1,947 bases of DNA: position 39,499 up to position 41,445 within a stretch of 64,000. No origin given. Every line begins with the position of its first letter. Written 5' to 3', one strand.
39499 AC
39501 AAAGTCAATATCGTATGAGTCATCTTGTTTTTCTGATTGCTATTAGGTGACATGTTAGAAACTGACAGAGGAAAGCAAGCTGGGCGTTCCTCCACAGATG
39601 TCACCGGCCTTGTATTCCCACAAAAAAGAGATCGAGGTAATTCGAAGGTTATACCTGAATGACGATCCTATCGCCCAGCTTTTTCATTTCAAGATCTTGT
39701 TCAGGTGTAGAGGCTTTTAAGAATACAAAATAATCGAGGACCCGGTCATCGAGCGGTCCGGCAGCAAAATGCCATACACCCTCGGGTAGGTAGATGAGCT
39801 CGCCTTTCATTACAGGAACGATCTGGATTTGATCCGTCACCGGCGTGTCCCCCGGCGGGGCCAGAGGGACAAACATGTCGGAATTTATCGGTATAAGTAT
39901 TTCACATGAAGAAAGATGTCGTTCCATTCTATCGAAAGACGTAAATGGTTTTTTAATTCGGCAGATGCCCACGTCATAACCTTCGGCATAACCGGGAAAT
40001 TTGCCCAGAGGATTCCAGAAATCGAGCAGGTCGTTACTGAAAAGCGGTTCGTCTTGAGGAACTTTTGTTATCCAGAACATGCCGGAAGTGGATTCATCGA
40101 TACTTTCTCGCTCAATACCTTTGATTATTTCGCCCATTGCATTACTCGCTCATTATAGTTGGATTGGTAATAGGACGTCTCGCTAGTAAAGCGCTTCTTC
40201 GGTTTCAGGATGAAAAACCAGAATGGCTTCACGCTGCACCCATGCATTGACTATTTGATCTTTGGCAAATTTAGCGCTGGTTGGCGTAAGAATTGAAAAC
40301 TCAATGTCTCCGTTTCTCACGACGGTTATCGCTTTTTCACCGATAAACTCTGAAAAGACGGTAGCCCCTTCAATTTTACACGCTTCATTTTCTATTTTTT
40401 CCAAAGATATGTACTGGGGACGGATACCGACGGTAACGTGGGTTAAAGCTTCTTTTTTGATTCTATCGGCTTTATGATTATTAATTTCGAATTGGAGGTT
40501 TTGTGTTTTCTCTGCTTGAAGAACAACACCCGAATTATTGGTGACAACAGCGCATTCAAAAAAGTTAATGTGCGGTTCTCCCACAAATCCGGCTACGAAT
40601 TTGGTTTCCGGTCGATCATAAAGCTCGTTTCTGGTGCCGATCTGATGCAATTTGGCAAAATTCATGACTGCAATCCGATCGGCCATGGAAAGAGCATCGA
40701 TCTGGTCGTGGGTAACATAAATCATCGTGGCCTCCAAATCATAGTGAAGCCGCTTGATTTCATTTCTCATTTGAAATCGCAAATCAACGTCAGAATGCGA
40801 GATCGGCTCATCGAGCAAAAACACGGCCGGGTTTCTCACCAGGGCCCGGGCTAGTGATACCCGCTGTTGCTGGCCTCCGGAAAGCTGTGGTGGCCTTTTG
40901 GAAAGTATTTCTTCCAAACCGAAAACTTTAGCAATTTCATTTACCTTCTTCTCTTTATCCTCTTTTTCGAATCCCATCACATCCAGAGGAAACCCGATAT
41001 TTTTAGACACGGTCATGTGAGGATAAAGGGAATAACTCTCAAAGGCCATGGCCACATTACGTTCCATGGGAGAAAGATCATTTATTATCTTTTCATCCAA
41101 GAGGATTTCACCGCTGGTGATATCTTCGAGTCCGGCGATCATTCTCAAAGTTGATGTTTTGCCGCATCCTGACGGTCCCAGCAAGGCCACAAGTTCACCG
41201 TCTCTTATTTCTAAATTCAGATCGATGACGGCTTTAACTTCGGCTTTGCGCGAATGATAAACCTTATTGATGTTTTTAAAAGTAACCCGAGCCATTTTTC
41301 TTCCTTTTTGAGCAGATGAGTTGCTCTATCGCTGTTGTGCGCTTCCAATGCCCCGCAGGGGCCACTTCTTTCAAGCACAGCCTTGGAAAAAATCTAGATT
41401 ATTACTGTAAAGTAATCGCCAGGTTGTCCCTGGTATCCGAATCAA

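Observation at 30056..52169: Regulator-less ~22-kb locus joining a glycyl radical eliminase to a sugar uptake/kinase set that has no recognisable isomerase or aldolase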

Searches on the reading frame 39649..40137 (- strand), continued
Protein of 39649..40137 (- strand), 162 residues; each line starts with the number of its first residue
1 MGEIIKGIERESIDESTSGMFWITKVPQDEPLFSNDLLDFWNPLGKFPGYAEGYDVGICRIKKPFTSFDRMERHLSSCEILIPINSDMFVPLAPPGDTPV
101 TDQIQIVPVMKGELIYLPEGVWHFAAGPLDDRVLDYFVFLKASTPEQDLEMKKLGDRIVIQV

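Call 58: fold_search(model_id=the predicted structure, library=pdb)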
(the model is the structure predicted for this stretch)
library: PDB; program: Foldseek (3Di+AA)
matches with E <= 10: 1908; with E <= 0.001: 62
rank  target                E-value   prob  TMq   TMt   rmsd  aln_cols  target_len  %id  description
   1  2bdr_A                5.2e-07  1.00  0.78  0.76   3.3       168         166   15  Crystal Structure of the Putative Ureidoglycolate hydrolase PP4288 from Pseudomonas putida, Northeast Structural Genom (released 2005-11-15)
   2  1xsq_B                7.0e-07  1.00  0.70  0.72   3.7       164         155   15  Crystal structure of ureidoglycolate hydrolase from E.coli. Northeast Structural Genomics Consortium target ET81. (released 2004-11-02)
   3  1xsq_A                8.2e-07  1.00  0.64  0.67   3.4       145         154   14  Crystal structure of ureidoglycolate hydrolase from E.coli. Northeast Structural Genomics Consortium target ET81. (released 2004-11-02)
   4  1xsr_A                1.8e-06  1.00  0.76  0.78   2.9       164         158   16  X-Ray structure of Northeast Structural Genomics Consortium target SfR7 (released 2004-10-26)
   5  1yqc_A                3.0e-06  1.00  0.77  0.78   3.0       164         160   16  Crystal Structure of Ureidoglycolate Hydrolase (AllA) from Escherichia coli O157:H7 (released 2005-10-18)
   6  9gyy_A                1.4e-05  1.00  0.52  0.38   3.5       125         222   19  Crystal structure of domain-of-unknown-function DUF4867 from Bacillus megaterium (released 2025-02-26)
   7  9gyz_A                2.5e-05  1.00  0.49  0.37   3.7       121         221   20  Crystal structure of domain-of-unknown-function DUF4867 from Bacillus megaterium (unmodelled additional ligand density (released 2025-02-26)
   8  1vrb_C                7.1e-05  1.00  0.40  0.23   3.5       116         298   17  Crystal structure of Putative asparaginyl hydroxylase (2636534) from Bacillus subtilis at 2.60 A resolution (released 2005-03-15)
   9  2vqa_A                7.8e-05  1.00  0.41  0.21  11.6       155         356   14  Protein-folding location can regulate Mn versus Cu- or Zn-binding. Crystal Structure of MncA. (released 2008-10-28)
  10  3d0j                  1.2e-04  1.00  0.46  0.53  11.1       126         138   14  Crystal structure of conserved protein of unknown function CA_C3497 from Clostridium acetobutylicum ATCC 824 (released 2008-07-01)
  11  1nxm_A                1.5e-04  1.00  0.44  0.38   3.5        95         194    7  The high resolution structures of RmlC from Streptococcus suis (released 2003-06-24)
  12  1vrb_A                1.6e-04  1.00  0.43  0.24   3.1       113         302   17  Crystal structure of Putative asparaginyl hydroxylase (2636534) from Bacillus subtilis at 2.60 A resolution (released 2005-03-15)
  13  2ixl_C                1.7e-04  1.00  0.50  0.42   3.5       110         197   14  RmlC S. suis with dTDP-rhamnose (released 2006-10-26)
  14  2vqa_C                1.8e-04  1.00  0.45  0.22   3.7       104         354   14  Protein-folding location can regulate Mn versus Cu- or Zn-binding. Crystal Structure of MncA. (released 2008-10-28)
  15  1nyw_B                2.6e-04  1.00  0.45  0.38   3.5        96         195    7  The high resolution structures of RmlC from Streptoccus suis in complex with dTDP-D-glucose (released 2003-06-24)
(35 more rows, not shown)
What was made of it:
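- On Ureidoglycolate lyase AllA (PF04115): Fold TM 0.76-0.78 (call 58).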

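Call 89: search_protein_representatives(alignment_id=A1)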
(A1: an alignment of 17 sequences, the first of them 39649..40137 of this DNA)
Query: 17 sequences, 161 profile positions. Proteins with E-value up to 0.001 (for the whole library): 450; up to 1e-10: 106; up to 1e-30: 3. The best 150 are listed.
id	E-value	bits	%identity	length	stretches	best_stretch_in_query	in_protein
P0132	5.1e-66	237.6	-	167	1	1-159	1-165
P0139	5.4e-59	214.8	-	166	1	5-160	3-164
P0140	3.3e-49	183.0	-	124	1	44-160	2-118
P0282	9.1e-27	110.0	-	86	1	7-85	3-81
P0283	5.1e-24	101.1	-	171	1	13-159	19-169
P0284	2.1e-22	95.8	-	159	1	17-158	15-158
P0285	2.7e-21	92.2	-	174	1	19-155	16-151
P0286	3.5e-21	91.8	-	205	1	15-158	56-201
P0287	7.2e-21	90.8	-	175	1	23-159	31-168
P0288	1.2e-20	90.1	-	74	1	97-160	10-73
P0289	1.9e-20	89.5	-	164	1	19-154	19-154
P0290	3.4e-20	88.7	-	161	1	15-158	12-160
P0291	1.1e-19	87.0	-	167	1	15-157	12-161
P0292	1.8e-18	83.0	-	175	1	15-160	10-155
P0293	4.5e-18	81.8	-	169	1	17-153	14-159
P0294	6.0e-18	81.3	-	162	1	7-154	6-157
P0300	1.2e-16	77.2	-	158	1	12-159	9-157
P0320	4.6e-14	68.7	-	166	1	3-156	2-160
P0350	5.5e-12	62.0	-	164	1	15-155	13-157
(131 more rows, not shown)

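Call 90: search_protein_families(library=pfam, proteins=[P0283, P0284, P0285, P0287, P0289, P0290, P0294, P0300, P0320, P0350], max_evalue=0.01)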
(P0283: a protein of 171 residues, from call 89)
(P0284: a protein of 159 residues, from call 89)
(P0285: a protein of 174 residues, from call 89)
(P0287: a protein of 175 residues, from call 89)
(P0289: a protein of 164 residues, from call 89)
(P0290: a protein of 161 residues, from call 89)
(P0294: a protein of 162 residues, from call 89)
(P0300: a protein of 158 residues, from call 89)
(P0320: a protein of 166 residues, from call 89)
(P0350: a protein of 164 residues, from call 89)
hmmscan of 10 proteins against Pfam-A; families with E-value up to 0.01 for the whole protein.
P0283 (171 aa): 2 families
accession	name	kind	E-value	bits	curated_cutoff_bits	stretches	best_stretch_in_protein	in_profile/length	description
PF04115.18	Ureidogly_lyase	-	8.4e-18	65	23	1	11-169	3-161/162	Ureidoglycolate lyase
PF16161.11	DUF4867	-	2.2e-09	37.5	28.7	1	56-161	61-162/201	Domain of unknown function (DUF4867)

P0284 (159 aa): 1 family
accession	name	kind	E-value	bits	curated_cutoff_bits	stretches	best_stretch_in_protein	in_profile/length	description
PF04115.18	Ureidogly_lyase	-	1.3e-07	31.9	23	1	3-148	3-150/162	Ureidoglycolate lyase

P0285 (174 aa): 1 family
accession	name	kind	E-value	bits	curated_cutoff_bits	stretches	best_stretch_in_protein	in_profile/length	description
PF04115.18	Ureidogly_lyase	-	1e-15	58.2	23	1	2-146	3-152/162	Ureidoglycolate lyase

P0287 (175 aa): 1 family
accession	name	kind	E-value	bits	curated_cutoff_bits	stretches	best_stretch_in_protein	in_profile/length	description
PF04115.18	Ureidogly_lyase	-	7.5e-09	35.9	23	1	25-167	15-160/162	Ureidoglycolate lyase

P0289 (164 aa): 2 families
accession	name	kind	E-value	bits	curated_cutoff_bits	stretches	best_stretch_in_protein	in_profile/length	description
PF04115.18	Ureidogly_lyase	-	4.8e-14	52.7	23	1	6-149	4-151/162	Ureidoglycolate lyase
PF16161.11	DUF4867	-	0.0041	17.1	28.7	0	100-137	111-147/201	Domain of unknown function (DUF4867)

P0290 (161 aa): 2 families
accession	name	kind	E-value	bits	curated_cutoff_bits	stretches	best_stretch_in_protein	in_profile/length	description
PF04115.18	Ureidogly_lyase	-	1.9e-06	28.1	23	1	3-158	4-158/162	Ureidoglycolate lyase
PF16161.11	DUF4867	-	0.0015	18.5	28.7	1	47-149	61-159/201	Domain of unknown function (DUF4867)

P0294 (162 aa): 2 families
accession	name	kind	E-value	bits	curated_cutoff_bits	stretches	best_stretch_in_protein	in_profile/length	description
PF04115.18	Ureidogly_lyase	-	6e-08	32.9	23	1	59-160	63-159/162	Ureidoglycolate lyase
PF16161.11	DUF4867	-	0.00025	21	28.7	1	63-147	74-156/201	Domain of unknown function (DUF4867)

P0300 (158 aa): 2 families
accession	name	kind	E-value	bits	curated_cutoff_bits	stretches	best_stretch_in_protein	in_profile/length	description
PF04115.18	Ureidogly_lyase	-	4.5e-10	39.9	23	1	3-152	4-156/162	Ureidoglycolate lyase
PF16161.11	DUF4867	-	4e-06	26.9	28.7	1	49-145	64-159/201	Domain of unknown function (DUF4867)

P0320 (166 aa): 1 family
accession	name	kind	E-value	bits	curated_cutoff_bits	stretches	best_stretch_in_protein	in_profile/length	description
PF04115.18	Ureidogly_lyase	-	6.3e-09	36.1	23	1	12-160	11-158/162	Ureidoglycolate lyase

P0350 (164 aa): 2 families
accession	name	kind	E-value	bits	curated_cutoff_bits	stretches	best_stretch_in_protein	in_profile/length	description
PF04115.18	Ureidogly_lyase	-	1.4e-10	41.5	23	1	1-156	1-156/162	Ureidoglycolate lyase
PF16161.11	DUF4867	-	0.0012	18.9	28.7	1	68-148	80-158/201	Domain of unknown function (DUF4867)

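Call 91: search_protein_families(library=ncbifam, proteins=[L008:15296-16456:+], max_evalue=1e-10)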
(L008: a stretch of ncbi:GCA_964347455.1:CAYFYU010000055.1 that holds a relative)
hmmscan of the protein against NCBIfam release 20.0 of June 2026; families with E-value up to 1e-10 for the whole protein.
L008:15296-16456:+ (386 aa): 20 families
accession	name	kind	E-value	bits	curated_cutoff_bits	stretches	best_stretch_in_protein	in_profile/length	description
NF009714.1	PRK13243.1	equivalog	2.2e-72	244.2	455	1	19-348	3-315/332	glyoxylate reductase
TIGR01327.1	PGDH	equivalog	3.6e-52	177.8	454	1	90-351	64-306/525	phosphoglycerate dehydrogenase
NF011938.0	PRK15409.1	equivalog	4.3e-50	170.6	492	1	21-348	5-311/324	glyoxylate/hydroxypyruvate reductase GhrB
NF008759.0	PRK11790.1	equivalog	1.2e-36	126.3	404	1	94-343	82-314/410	phosphoglycerate dehydrogenase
NF006263.0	PRK08410.1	equivalog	6.2e-35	121.1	389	1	90-346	65-307/311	D-2-hydroxyacid dehydrogenase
NF005069.0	PRK06487.1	equivalog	4.6e-31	108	448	1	96-350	77-315/320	2-hydroxyacid dehydrogenase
NF006374.0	PRK08605.1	subfamily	7.9e-30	104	356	1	42-306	25-268/332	D-lactate dehydrogenase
NF000492.1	vanH_gen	exception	2.1e-28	99.3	540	2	225-306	177-257/312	D-lactate dehydrogenase VanH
NF005027.0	PRK06436.1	equivalog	3.6e-27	95.3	261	1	94-350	55-284/303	2-hydroxyacid dehydrogenase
NF009127.0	PRK12480.1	equivalog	6.8e-27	94.3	579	1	40-305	23-265/330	D-lactate dehydrogenase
NF005387.0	PRK06932.1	equivalog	8.2e-27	94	492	1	94-328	71-292/314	2-hydroxyacid dehydrogenase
NF001309.0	PRK00257.1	equivalog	1.8e-23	83.1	434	1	162-325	111-257/379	4-phosphoerythronate dehydrogenase PdxB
NF000371.1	vanH_Agroup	exception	4.4e-23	82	700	1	78-307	61-263/322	VanH-A/VanH-Pt family D-lactate dehydrogenase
NF000004.1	vanH-D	exception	1.3e-22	80.4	550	1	65-304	49-261/323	D-lactate dehydrogenase VanH-D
NF000128.1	vanH-Sc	exception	2.3e-22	79.6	650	1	43-304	43-275/337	D-lactate dehydrogenase VanH-Sc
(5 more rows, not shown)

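Call 94: search_protein_families(library=pfam, proteins=[L020:30-1094:+, L020:10079-11062:+, L020:12879-14186:+, L008:14600-15292:+, L007:13720-16020:+], max_evalue=0.001)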
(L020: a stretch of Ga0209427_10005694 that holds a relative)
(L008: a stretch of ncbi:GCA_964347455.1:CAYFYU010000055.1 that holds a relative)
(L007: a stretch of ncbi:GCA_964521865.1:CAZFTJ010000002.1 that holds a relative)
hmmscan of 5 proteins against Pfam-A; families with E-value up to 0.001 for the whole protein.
L020:30-1094:+ (354 aa): 2 families
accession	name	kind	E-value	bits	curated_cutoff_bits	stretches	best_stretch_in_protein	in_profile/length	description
PF01012.27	ETF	-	2.7e-47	161.3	26.7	1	13-190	1-178/181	Electron transfer flavoprotein domain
PF00766.25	ETF_alpha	-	1.2e-31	109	27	1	214-300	2-81/81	Electron transfer flavoprotein FAD-binding domain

L020:10079-11062:+ (327 aa): 1 family
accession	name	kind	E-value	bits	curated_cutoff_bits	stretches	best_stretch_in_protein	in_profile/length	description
PF01261.30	AP_endonuc_2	-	5e-25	89.1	31.1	1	46-280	8-237/249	Xylose isomerase-like TIM barrel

L020:12879-14186:+ (435 aa): 3 families
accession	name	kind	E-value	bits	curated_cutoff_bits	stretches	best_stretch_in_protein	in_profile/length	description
PF01546.33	Peptidase_M20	-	3.6e-35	122.2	24.6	1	97-428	1-204/206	Peptidase family M20/M25/M40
PF07687.19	M20_dimer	-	3.6e-12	46.6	21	1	236-323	21-100/107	Peptidase dimerisation domain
PF04389.22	Peptidase_M28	-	1.6e-07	31.7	21.3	1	82-174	1-69/193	Peptidase family M28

L008:14600-15292:+ (230 aa): 1 family
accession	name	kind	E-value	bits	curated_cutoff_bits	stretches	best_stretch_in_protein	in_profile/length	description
PF08889.16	WbqC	-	1e-68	231.9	21.3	1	7-222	1-216/218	WbqC-like protein family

L007:13720-16020:+ (766 aa): 0 families

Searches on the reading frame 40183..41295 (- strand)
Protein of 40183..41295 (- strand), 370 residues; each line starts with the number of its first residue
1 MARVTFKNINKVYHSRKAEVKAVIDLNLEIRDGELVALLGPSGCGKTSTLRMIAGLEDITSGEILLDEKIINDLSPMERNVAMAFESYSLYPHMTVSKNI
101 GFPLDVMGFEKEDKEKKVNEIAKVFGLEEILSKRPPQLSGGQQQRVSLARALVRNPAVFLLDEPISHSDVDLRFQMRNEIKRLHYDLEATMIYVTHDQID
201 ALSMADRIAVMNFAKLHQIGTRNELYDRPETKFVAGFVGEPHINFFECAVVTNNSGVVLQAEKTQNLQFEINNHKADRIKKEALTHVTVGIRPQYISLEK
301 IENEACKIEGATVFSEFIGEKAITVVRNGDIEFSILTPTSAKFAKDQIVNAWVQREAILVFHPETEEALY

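Call 3: search_protein_families(library=pfam, proteins=[window:40183-41295:-])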
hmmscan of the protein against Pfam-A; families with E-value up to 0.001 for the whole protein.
window:40183-41295:- (370 aa): 3 families
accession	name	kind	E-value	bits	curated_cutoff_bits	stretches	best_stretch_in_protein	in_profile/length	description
PF00005.33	ABC_tran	-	2.2e-34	119.4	25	1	25-165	3-136/137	ABC transporter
PF17912.7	OB_MalK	-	0.00025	22.3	27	1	239-294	1-51/53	MalK OB fold domain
PF20703.3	nSTAND1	-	0.00062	20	27.1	1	10-56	13-54/379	Novel STAND NTPase 1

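Call 40: search_protein_families(library=ncbifam, proteins=[window:40183-41295:-], max_evalue=1e-10)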
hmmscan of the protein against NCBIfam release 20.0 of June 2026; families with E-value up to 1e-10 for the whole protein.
window:40183-41295:- (370 aa): 172 families (the best 25 are shown)
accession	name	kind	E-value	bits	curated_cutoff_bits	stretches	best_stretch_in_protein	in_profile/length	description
NF008653.0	PRK11650.1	subfamily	4.7e-111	371.3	432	1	1-367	1-353/357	sn-glycerol-3-phosphate ABC transporter ATP-binding protein UgpC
NF008233.0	PRK11000.1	equivalog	2.7e-98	329.2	568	1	1-326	1-316/369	maltose/maltodextrin ABC transporter ATP-binding protein MalK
NF040933.2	ABC_arch_GlcV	equivalog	2.1e-93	313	450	1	3-361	2-357/357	glucose ABC transporter ATP-binding protein GlcV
TIGR03265.1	PhnT2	equivalog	3.5e-90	302.8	457.7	1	6-332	7-316/353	putative 2-aminoethylphosphonate ABC transporter ATP-binding protein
NF006987.0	PRK09452.1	equivalog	9.2e-88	294.5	482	1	4-306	18-309/378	spermidine/putrescine ABC transporter ATP-binding protein PotA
TIGR01187.1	potA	subfamily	2.2e-82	276.7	355.6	1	38-327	1-285/325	polyamine ABC transporter ATP-binding protein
NF043075.1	MMSYN1_0197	equivalog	2.4e-79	266.7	550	1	5-358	4-336/341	spermidine/putrescine ABC transporter ATP-binding protein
NF008513.0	PRK11432.1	equivalog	8.6e-76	255.1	496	1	5-312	8-301/351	ferric ABC transporter ATP-binding protein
TIGR00968.1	3a0106s01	subfamily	3.3e-70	236.3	342.75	1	17-240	10-233/237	sulfate ABC transporter ATP-binding protein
NF040840.2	tungstate_WtpC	equivalog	1.7e-69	234.7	440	1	23-306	16-288/347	tungstate ABC transporter ATP-binding protein WtpC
NF008621.0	PRK11607.1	equivalog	4e-69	233.2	613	1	7-327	23-335/377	putrescine ABC transporter ATP-binding subunit PotG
TIGR03258.1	PhnT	equivalog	1.1e-67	228.6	499.15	1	22-309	23-304/359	2-aminoethylphosphonate ABC transport system ATP-binding subunit PhnT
NF008105.0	PRK10851.1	equivalog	1.3e-62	211.7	502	1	6-251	5-248/362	sulfate/thiosulfate ABC transporter ATP-binding protein CysA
TIGR01186.1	proV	subfamily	2.6e-59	201.2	326.6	1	20-244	6-236/363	betaine/proline/choline family ABC transporter ATP-binding protein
NF040729.1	ABC_ATP_SaoA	equivalog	5.7e-51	173.3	360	1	4-214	2-209/248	ABC transporter ATP-binding protein SaoA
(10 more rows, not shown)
